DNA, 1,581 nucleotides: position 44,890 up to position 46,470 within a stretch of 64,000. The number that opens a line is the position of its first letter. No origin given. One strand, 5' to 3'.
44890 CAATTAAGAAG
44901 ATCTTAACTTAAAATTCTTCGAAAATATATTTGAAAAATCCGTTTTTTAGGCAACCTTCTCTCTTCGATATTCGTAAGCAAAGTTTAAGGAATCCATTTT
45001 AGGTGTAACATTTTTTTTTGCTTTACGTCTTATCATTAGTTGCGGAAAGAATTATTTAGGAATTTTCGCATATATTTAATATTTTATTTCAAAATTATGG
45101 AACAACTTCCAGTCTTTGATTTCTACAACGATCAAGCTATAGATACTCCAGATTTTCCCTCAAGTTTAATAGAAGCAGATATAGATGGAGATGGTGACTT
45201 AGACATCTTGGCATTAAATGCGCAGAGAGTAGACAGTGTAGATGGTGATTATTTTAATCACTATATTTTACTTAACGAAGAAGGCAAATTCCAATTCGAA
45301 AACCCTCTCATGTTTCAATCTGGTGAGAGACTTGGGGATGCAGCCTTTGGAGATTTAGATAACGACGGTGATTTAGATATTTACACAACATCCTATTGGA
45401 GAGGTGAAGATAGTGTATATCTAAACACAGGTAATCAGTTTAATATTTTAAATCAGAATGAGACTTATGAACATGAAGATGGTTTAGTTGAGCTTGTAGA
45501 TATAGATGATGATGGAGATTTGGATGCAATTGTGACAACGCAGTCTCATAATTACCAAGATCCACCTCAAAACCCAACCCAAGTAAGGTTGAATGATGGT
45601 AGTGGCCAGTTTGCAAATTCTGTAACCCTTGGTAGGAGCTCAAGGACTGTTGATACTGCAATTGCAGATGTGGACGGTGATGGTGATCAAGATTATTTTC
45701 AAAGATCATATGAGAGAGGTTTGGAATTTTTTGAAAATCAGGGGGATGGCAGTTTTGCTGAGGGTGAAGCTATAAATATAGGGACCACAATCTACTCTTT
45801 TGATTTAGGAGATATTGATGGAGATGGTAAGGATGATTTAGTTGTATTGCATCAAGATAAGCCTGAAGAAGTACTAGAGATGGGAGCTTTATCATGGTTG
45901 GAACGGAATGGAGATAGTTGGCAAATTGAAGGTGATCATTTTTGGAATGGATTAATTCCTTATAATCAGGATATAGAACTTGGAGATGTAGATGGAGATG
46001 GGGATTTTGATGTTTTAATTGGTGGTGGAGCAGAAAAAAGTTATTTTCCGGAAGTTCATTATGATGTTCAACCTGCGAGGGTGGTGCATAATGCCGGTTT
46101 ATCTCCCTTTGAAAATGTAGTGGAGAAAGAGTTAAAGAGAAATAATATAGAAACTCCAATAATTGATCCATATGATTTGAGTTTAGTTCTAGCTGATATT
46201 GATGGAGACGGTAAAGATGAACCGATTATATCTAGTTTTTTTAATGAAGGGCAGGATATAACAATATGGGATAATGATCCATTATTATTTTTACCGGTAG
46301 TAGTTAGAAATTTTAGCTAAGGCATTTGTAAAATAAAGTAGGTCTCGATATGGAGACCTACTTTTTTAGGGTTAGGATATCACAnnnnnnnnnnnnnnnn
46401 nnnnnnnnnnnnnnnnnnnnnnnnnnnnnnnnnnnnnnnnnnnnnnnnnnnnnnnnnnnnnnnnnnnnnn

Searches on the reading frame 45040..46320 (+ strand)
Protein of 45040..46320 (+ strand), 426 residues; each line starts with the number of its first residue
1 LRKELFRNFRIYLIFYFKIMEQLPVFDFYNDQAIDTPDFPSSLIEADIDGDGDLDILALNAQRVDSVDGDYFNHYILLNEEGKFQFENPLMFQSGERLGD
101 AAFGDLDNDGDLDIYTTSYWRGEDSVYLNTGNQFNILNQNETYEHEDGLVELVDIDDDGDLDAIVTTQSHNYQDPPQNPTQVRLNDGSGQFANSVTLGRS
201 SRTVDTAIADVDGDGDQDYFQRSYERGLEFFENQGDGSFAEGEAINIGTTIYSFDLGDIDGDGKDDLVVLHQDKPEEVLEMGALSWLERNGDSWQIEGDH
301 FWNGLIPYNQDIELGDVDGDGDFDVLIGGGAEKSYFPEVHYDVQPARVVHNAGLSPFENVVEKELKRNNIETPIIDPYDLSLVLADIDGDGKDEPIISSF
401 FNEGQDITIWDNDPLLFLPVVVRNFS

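Call 5: search_protein_families(library=pfam, proteins=[window:45040-46320:+], max_evalue=1)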
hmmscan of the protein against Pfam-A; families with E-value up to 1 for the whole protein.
window:45040-46320:+ (426 aa): 4 families
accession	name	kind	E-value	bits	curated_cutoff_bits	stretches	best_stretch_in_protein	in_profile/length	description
PF13517.12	FG-GAP_3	-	1.2e-32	112.7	26.9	7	210-269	1-61/61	FG-GAP-like repeat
PF01839.29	FG-GAP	-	9.8e-16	57.7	22.1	5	252-269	3-20/37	FG-GAP repeat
PF16743.10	PliI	-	0.054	13.6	27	0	238-272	46-80/123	Periplasmic lysozyme inhibitor of I-type lysozyme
PF23167.1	DUF7057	-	0.46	11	27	0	375-399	37-61/130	Domain of unknown function (DUF7057)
